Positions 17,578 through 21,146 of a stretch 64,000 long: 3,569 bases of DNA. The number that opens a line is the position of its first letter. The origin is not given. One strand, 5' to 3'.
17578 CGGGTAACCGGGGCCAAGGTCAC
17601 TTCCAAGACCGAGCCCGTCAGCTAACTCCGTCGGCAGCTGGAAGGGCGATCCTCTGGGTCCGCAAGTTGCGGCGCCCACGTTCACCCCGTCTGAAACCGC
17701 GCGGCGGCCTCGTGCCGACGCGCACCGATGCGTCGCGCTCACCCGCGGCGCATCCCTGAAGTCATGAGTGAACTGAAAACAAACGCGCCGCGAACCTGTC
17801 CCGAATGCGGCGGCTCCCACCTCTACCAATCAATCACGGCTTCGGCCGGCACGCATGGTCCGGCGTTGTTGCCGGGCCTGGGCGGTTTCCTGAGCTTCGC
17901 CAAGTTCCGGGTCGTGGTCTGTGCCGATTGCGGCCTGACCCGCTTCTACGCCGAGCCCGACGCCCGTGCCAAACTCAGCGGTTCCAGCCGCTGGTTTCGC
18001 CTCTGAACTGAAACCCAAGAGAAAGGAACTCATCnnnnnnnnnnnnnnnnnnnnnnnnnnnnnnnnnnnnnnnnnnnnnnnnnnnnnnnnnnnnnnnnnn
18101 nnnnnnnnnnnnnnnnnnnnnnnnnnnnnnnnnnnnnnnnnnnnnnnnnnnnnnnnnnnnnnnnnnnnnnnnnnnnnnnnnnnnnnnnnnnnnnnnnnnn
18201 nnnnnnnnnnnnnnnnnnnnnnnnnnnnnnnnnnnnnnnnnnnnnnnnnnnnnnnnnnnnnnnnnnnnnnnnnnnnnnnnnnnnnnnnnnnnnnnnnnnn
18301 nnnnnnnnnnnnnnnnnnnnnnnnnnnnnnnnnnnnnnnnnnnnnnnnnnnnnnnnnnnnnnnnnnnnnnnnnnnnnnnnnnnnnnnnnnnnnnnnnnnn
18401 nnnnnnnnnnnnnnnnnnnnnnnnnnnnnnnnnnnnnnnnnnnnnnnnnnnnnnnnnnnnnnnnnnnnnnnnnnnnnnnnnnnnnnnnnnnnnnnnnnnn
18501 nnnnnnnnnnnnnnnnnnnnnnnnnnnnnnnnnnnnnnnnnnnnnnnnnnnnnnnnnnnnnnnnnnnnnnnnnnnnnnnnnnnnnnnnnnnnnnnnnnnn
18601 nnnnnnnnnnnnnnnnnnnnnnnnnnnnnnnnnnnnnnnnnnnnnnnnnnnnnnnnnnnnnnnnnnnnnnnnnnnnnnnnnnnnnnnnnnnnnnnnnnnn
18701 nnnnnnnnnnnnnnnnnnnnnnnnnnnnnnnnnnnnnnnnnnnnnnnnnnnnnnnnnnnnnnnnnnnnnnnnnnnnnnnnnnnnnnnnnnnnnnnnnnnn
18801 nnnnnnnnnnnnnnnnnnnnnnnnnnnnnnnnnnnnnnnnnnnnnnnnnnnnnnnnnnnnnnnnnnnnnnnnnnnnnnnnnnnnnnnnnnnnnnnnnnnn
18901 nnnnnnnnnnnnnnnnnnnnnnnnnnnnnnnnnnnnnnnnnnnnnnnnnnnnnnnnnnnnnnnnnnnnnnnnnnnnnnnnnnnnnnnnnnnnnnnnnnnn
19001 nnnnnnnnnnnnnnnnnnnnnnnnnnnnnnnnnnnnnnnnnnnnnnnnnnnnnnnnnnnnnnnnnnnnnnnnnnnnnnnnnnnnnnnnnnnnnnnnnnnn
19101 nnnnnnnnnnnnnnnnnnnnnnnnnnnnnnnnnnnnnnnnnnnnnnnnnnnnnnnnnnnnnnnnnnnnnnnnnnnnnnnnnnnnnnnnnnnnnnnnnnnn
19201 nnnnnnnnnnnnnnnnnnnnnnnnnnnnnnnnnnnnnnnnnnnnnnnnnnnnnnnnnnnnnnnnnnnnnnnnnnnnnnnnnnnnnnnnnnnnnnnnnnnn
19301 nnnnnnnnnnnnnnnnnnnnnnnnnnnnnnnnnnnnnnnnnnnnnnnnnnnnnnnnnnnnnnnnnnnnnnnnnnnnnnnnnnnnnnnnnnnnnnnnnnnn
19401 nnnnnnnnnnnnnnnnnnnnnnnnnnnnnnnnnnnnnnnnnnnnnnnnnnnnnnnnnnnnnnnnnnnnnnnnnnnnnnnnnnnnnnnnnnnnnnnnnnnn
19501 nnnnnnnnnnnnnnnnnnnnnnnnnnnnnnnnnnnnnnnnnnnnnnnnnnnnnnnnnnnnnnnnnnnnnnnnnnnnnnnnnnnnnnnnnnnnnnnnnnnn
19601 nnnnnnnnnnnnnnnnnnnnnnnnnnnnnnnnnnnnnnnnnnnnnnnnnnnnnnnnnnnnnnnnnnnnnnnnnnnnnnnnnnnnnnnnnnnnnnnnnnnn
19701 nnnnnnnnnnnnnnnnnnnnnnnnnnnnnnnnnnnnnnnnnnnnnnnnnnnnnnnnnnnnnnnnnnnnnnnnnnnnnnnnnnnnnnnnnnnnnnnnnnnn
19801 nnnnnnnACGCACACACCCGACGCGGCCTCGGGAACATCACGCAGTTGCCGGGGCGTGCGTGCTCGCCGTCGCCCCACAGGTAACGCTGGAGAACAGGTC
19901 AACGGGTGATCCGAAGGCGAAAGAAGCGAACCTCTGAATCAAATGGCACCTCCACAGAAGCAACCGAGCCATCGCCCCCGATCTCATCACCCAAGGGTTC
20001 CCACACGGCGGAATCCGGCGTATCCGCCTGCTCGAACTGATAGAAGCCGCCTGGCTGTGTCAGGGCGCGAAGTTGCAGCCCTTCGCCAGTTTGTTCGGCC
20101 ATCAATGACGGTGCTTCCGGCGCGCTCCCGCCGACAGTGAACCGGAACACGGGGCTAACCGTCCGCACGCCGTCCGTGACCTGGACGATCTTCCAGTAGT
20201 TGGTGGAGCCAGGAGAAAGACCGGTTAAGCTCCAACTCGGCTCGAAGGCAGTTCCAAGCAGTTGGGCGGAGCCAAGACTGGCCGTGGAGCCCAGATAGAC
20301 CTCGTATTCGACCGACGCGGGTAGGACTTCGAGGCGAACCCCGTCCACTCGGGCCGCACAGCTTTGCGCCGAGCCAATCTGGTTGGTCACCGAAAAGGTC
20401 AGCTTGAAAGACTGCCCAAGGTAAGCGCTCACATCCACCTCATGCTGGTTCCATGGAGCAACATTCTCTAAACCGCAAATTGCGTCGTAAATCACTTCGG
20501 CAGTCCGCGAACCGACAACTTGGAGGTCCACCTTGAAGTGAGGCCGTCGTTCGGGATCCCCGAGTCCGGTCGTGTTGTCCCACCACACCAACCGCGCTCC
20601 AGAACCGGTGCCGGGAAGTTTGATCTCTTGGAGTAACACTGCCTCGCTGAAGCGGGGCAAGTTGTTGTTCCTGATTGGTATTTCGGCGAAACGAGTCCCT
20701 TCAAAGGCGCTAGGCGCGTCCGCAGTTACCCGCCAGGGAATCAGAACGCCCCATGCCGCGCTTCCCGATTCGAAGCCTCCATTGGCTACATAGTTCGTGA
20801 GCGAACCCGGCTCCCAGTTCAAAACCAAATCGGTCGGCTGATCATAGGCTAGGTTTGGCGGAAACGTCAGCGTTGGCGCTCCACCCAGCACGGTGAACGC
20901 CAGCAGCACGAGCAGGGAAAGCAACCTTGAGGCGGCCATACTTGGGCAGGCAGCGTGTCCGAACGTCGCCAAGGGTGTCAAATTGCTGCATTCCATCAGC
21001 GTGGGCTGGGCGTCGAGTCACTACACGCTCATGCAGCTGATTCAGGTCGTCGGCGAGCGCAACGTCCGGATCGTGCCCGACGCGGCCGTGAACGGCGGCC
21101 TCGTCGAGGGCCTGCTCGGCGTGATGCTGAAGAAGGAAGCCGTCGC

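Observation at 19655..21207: Insertion scar: the SPFH gene's 3' end is duplicated around a 1.2-kb lower-GC cargo segment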

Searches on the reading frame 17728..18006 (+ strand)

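Call 6: search_protein_families(library=pfam, proteins=[window:17728-18006:+], max_evalue=0.01)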
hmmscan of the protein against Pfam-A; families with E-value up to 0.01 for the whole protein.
window:17728-18006:+ (92 aa): 8 families
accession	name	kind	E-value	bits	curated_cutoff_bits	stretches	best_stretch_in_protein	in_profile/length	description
PF09855.14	Zn_ribbon_13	-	0.00017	22.1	23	0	58-77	31-50/63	Nucleic-acid-binding protein containing Zn-ribbon domain (DUF2082)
PF08271.17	Zn_Ribbon_TF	-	0.0041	17.1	29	0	23-32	2-11/43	TFIIB zinc-binding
PF01783.29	Ribosomal_L32p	-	0.0049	17.5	21.3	0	1-42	14-47/56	Ribosomal L32p protein family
PF14354.12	Lar_restr_allev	-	0.0057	17.3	28.6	1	24-78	6-42/58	Restriction alleviation protein Lar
PF09723.15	Zn_ribbon_8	-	0.0064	16.9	34.4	0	11-32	16-37/41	Zinc ribbon domain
PF12760.12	Zn_ribbon_IS1595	-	0.007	16.7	25.4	0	22-34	19-31/46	Transposase zinc-ribbon domain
PF11781.13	Zn_ribbon_RRN7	-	0.0071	16.4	27.1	0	61-74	3-16/32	Zinc-finger of RNA-polymerase I-specific TFIIB, Rrn7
PF13248.11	Zn_ribbon_3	-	0.0071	16.2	27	0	59-70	13-24/26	zinc-ribbon domain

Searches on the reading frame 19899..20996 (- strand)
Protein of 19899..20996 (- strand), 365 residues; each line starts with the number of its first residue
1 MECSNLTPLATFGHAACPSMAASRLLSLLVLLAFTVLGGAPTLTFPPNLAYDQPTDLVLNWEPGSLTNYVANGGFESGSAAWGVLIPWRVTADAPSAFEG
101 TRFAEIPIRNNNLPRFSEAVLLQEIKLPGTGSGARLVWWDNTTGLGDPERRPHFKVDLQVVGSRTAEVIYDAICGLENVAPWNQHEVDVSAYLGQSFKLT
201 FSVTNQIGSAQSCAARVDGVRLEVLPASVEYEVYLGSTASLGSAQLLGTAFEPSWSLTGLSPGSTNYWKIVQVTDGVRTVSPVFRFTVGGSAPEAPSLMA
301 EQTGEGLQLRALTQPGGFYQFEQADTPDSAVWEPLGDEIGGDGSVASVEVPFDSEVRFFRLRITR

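Call 6: search_protein_families(library=pfam, proteins=[window:19899-20942:-], max_evalue=0.01)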
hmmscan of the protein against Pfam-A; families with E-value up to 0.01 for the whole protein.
window:19899-20942:- (347 aa): 0 families

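Call 12: find_encoding_contigs(protein=window:19899-20942:-, flank=8000, max_places=8)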
Protein window:19899-20942:- (347 aa): no gene with exactly this product is on record in the collection.

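Call 23: search_protein_families(library=pfam, proteins=[window:19899-20996:-], max_evalue=0.01)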
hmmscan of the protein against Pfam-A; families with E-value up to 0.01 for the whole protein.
window:19899-20996:- (365 aa): 0 families

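Call 24: find_homologous_proteins(query=window:19899-20942:-, max_evalue=0.001)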
Query window:19899-20942:- (347 aa): 10 proteins with E <= 0.001 among 8000 candidates.
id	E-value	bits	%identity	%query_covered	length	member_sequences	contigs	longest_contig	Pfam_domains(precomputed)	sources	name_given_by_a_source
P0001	1.7e-229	779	100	100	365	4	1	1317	-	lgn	-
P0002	1.9e-125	437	57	99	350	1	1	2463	-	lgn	-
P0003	1.0e-98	349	58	79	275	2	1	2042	-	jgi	jgi:hypothetical protein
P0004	1.1e-93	332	54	85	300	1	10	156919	-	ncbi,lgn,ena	-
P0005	4.3e-90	320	49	98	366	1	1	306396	-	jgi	jgi:hypothetical protein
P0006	8.6e-88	313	48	98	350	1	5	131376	-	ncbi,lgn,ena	-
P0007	1.6e-84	302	47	100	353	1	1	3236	-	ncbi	-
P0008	7.4e-72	260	62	56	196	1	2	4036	-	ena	-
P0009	1.4e-60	223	54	57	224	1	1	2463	-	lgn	-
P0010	2.1e-55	206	48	66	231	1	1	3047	-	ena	-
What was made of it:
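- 19899..20942 (-): Cargo gene: secreted protein of 347 aa (365 aa from the upstream ATG at 20996). Signal peptide, then a jelly-roll domain (CBM16/CBM61/MAM-like), then two beta-sandwich domains. Function unknown. Only 10 homologues found (call 24).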

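Call 25: find_encoding_contigs(protein=P0001, flank=8000, max_places=6)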
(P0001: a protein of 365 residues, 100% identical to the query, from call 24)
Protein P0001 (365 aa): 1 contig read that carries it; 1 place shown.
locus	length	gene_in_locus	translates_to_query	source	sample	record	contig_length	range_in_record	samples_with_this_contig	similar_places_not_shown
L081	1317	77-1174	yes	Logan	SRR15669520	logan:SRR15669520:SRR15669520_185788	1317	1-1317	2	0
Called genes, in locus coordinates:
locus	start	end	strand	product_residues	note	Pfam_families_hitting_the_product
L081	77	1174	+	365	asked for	-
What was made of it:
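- The cargo occurs only in L081, which is the same sequence (calls 24, 25).
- Tried and rejected: The 365-aa cargo form (P0001) found only L081, which is the same sequence as the window (call 25).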

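Call 26: find_encoding_contigs(protein=P0004, flank=8000, max_places=4)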
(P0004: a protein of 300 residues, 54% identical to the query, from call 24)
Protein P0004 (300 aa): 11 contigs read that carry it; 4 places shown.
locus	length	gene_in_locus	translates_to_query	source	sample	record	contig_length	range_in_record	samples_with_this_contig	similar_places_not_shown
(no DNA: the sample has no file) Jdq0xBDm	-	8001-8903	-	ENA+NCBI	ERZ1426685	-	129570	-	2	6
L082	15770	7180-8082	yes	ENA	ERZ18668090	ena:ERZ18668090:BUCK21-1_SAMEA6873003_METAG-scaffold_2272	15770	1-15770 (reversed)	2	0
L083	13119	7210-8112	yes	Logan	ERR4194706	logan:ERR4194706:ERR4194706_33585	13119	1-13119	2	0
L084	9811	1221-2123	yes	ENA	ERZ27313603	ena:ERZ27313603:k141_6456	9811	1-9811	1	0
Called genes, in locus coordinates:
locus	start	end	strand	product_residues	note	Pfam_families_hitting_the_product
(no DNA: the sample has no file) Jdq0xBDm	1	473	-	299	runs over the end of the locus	PF01841:Transglut_core, PF04473:DUF553 (weak)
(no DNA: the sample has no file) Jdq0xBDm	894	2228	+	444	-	PF01011:PQQ (faint), PF13360:PQQ_2 (weak), PF13570:Beta-prop_ACSF4 (faint), PF13360:PQQ_2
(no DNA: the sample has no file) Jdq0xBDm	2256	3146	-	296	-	PF06283:ThuA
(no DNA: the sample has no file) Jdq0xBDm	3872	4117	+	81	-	-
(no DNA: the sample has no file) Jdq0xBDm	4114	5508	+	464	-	PF08448:PAS_4, PF00512:HisKA, PF02518:HATPase_c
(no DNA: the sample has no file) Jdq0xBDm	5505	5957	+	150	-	PF00072:Response_reg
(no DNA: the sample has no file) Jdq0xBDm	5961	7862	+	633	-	PF00072:Response_reg, PF00989:PAS, PF08447:PAS_3 (weak), PF08448:PAS_4, PF13426:PAS_9, PF00512:HisKA, PF02518:HATPase_c, PF00072:Response_reg, +1 more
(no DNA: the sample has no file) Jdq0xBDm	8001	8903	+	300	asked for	-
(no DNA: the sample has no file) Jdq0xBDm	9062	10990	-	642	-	PF06439:3keto-disac_hyd, PF04389:Peptidase_M28, PF01546:Peptidase_M20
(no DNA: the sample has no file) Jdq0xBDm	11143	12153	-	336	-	-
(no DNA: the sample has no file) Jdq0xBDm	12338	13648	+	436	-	PF13378:MR_MLE_C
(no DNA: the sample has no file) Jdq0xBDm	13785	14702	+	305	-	PF07963:N_methyl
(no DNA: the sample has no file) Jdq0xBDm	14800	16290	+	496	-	PF00005:ABC_tran, PF13304:AAA_21 (faint), PF00005:ABC_tran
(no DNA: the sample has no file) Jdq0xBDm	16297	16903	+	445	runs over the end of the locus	PF02985:HEAT (faint), PF13646:HEAT_2 (weak)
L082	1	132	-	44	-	?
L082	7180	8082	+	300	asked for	-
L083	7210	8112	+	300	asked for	-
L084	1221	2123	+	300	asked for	-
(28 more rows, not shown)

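Call 27: find_encoding_contigs(protein=P0005, flank=8000, max_places=3)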
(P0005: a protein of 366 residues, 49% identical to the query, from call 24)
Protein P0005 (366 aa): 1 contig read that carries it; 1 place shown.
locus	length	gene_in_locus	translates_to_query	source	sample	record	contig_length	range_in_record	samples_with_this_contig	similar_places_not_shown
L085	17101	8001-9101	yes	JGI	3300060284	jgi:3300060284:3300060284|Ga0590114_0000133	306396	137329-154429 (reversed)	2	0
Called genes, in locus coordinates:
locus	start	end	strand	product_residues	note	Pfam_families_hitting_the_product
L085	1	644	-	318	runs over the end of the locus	PF06283:ThuA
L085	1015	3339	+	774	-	PF00989:PAS, PF08447:PAS_3, PF08448:PAS_4, PF13426:PAS_9, PF08448:PAS_4, PF08447:PAS_3, PF00512:HisKA, PF02518:HATPase_c, +4 more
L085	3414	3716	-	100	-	-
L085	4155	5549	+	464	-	PF00989:PAS (weak), PF08448:PAS_4, PF00512:HisKA, PF02518:HATPase_c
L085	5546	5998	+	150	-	PF00072:Response_reg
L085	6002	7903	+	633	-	PF00072:Response_reg, PF00989:PAS, PF08448:PAS_4, PF13426:PAS_9, PF00512:HisKA, PF02518:HATPase_c, PF00072:Response_reg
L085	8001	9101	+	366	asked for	-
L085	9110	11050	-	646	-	PF06439:3keto-disac_hyd, PF04389:Peptidase_M28, PF01546:Peptidase_M20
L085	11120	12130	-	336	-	-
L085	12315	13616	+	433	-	PF13378:MR_MLE_C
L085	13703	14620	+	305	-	PF07963:N_methyl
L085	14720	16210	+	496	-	PF00005:ABC_tran, PF13304:AAA_21 (weak), PF00005:ABC_tran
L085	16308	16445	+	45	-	-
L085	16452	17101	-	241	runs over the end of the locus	PF03104:DNA_pol_B_exo1 (weak), PF10108:DNA_pol_B_exo2, PF13482:RNase_H_2 (weak)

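Call 28: find_encoding_contigs(protein=P0006, flank=8000, max_places=3)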
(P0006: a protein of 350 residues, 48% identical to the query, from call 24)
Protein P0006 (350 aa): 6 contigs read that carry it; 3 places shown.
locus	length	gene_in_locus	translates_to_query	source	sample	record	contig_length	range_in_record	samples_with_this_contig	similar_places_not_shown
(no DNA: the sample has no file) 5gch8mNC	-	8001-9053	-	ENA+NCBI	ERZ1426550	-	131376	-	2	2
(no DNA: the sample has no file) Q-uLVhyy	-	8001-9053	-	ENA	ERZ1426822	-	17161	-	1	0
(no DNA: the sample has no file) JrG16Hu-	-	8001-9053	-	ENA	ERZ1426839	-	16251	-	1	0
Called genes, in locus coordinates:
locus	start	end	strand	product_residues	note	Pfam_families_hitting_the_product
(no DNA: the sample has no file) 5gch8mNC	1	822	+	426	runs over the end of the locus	PF01011:PQQ (faint), PF13360:PQQ_2, PF13570:Beta-prop_ACSF4 (weak)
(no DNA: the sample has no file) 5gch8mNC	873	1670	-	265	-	PF06283:ThuA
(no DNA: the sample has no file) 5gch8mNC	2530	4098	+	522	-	PF00989:PAS, PF08448:PAS_4, PF13426:PAS_9 (weak), PF08447:PAS_3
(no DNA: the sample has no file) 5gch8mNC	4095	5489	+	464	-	PF00989:PAS (weak), PF08448:PAS_4, PF00512:HisKA, PF02518:HATPase_c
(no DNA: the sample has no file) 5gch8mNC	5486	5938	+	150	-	PF00072:Response_reg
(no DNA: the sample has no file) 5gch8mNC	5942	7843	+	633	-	PF00072:Response_reg, PF00989:PAS, PF08447:PAS_3 (weak), PF08448:PAS_4, PF13426:PAS_9, PF00512:HisKA, PF02518:HATPase_c, PF00072:Response_reg, +1 more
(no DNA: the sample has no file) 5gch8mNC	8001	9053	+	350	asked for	-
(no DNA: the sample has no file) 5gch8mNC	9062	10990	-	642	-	PF06439:3keto-disac_hyd, PF04389:Peptidase_M28, PF01546:Peptidase_M20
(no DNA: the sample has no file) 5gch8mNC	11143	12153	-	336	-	-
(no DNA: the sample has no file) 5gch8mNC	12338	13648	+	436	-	PF13378:MR_MLE_C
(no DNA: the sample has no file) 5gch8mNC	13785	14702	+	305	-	PF07963:N_methyl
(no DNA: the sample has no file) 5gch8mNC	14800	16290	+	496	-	PF00005:ABC_tran, PF13304:AAA_21 (faint), PF00005:ABC_tran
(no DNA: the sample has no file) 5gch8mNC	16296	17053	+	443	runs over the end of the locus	PF13646:HEAT_2 (faint)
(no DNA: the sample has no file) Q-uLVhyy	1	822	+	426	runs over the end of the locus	PF01011:PQQ (faint), PF13360:PQQ_2, PF13570:Beta-prop_ACSF4 (weak)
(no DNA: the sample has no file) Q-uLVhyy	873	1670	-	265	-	PF06283:ThuA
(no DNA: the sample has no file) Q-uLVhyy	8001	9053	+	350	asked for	-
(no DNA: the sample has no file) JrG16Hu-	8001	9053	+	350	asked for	-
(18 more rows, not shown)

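Call 51: search_protein_families(library=ncbifam, proteins=[window:19899-20942:-], max_evalue=0.001)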
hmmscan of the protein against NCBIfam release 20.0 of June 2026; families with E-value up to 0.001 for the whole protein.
window:19899-20942:- (347 aa): 0 families

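Call 58: find_encoding_contigs(protein=P0002, flank=5000, max_places=4)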
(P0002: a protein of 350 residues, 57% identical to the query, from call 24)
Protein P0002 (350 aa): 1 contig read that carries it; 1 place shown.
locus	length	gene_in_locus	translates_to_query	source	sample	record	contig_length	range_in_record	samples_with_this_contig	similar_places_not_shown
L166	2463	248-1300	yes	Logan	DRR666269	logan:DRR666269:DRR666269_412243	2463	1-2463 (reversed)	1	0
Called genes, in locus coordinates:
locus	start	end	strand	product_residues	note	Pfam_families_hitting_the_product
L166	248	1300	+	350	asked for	-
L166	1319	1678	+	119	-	-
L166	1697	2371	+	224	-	-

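Call 59: find_encoding_contigs(protein=P0003, flank=5000, max_places=4)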
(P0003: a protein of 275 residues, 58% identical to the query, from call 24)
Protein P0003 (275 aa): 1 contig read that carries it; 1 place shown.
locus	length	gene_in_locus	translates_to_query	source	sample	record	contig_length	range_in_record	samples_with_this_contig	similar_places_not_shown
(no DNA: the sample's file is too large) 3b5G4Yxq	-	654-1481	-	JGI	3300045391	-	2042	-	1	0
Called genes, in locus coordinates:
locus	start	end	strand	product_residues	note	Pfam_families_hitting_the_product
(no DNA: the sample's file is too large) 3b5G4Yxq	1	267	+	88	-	?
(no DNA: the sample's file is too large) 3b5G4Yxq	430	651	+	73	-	-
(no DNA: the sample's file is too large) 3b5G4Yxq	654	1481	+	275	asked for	-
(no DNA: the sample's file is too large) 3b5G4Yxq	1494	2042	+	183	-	?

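Call 60: predict_structure(alignment_id=A6)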
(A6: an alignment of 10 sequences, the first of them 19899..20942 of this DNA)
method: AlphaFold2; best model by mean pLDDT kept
length: 347 residues; sequences in the alignment: 10
mean_pLDDT: 72.5   pTM: 0.60
mean pLDDT of the five models: 72.5, 69.3, 67.8, 66.5, 62.9
residues with pLDDT >= 90: 31; 70-90: 202; 50-70: 62; < 50: 52
segments of 3 or more residues with pLDDT < 50: 1-3, 10-55
pLDDT, mean of each block of 10 residues (from residue 1): 50 39 41 42 40 55 75 81 82 72 84 82 85 90 90 84 82 88 88 86 78 78 71 75 70 73 69 64 73 81 75 79 81 61 73
secondary structure, 60 per line:
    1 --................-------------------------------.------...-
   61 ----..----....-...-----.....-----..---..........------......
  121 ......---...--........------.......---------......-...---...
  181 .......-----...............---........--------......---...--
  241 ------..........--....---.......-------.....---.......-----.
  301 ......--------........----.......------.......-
elements in order: H3-18 E71-74 E84-88 E99-108 E115-126 E135-142 E149-155 E165-170 E178-187 E193-207 E211-218 E227-232 E236-238 E247-256 E259-262 E266-272 E280-284 E288-294 E300-306 E315-322 E327-333 E340-346

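Call 63: fold_search(model_id=the predicted structure, library=pdb)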
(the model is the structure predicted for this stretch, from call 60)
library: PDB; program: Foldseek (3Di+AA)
matches with E <= 10: 1870; with E <= 0.001: 88
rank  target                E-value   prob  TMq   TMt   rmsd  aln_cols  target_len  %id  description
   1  8a1f_B                1.1e-07  1.00  0.34  0.33  21.3       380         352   10  Human PTPRK N-terminal domains MAM-Ig-FN1 (released 2023-03-15)
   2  4gwm_B                1.9e-07  1.00  0.33  0.22  16.9       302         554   10  Crystal structure of human promeprin beta (released 2012-09-19)
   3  4gwn_A                2.0e-07  1.00  0.33  0.23  17.6       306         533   10  Crystal structure of human mature meprin beta (released 2012-09-19)
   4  6a48                  4.0e-07  1.00  0.31  0.18  19.9       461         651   13  Crystal structure of reelin N-terminal region (released 2019-06-19)
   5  2c9a_A                4.5e-07  1.00  0.33  0.43  20.2       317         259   10  Crystal structure of the MAM-Ig module of receptor protein tyrosine phosphatase mu (released 2006-01-19)
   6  4gwm_A                6.2e-07  1.00  0.32  0.21  17.2       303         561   10  Crystal structure of human promeprin beta (released 2012-09-19)
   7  7uae_A                1.3e-06  1.00  0.34  0.23  18.3       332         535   10  Human meprin alpha (active state) (released 2022-11-02)
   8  7uab_H                1.6e-06  1.00  0.33  0.22  16.9       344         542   11  Human pro-meprin alpha (zymogen state) (released 2022-11-02)
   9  7uab_E                2.0e-06  1.00  0.35  0.23  16.8       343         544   11  Human pro-meprin alpha (zymogen state) (released 2022-11-02)
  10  2v5y                  2.0e-06  1.00  0.32  0.21  21.0       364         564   10  Crystal structure of the receptor protein tyrosine phosphatase mu ectodomain (released 2007-09-11)
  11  2zew_A                2.8e-06  1.00  0.32  0.68   4.7       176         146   16  Family 16 Cabohydrate Binding Domain Module 1 (released 2008-03-04)
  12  2zex_A                2.9e-06  1.00  0.32  0.65   5.5       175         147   16  Family 16 carbohydrate binding module (released 2008-03-04)
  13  7auw_A                2.9e-06  1.00  0.32  0.22  17.3       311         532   11  Inhibitory complex of human meprin beta with mouse fetuin-B. (released 2021-04-14)
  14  5b4x_C                3.4e-06  1.00  0.26  0.14  20.1       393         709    8  Crystal structure of the ApoER2 ectodomain in complex with the Reelin R56 fragment (released 2017-04-26)
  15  7uaf_D                3.8e-06  1.00  0.33  0.23  16.6       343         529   11  Human meprin alpha inhibitory complex with compound 10d (N~3~,N~3~-bis[(2H-1,3-benzodioxol-5-yl)methyl]-N-hydroxy-beta (released 2022-11-02)
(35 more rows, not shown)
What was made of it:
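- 19899..20942 (-): AF2 mean pLDDT 72.5 and Foldseek matches (calls 60, 63).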

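Call 65: search_protein_families(library=padloc, proteins=[window:19899-20942:-], max_evalue=0.001)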
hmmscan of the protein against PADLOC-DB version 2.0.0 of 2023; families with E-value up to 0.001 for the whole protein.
window:19899-20942:- (347 aa): 0 families
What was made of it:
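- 19899..20942 (-): No Pfam, NCBIfam or PADLOC hit (calls 6, 23, 51, 65).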
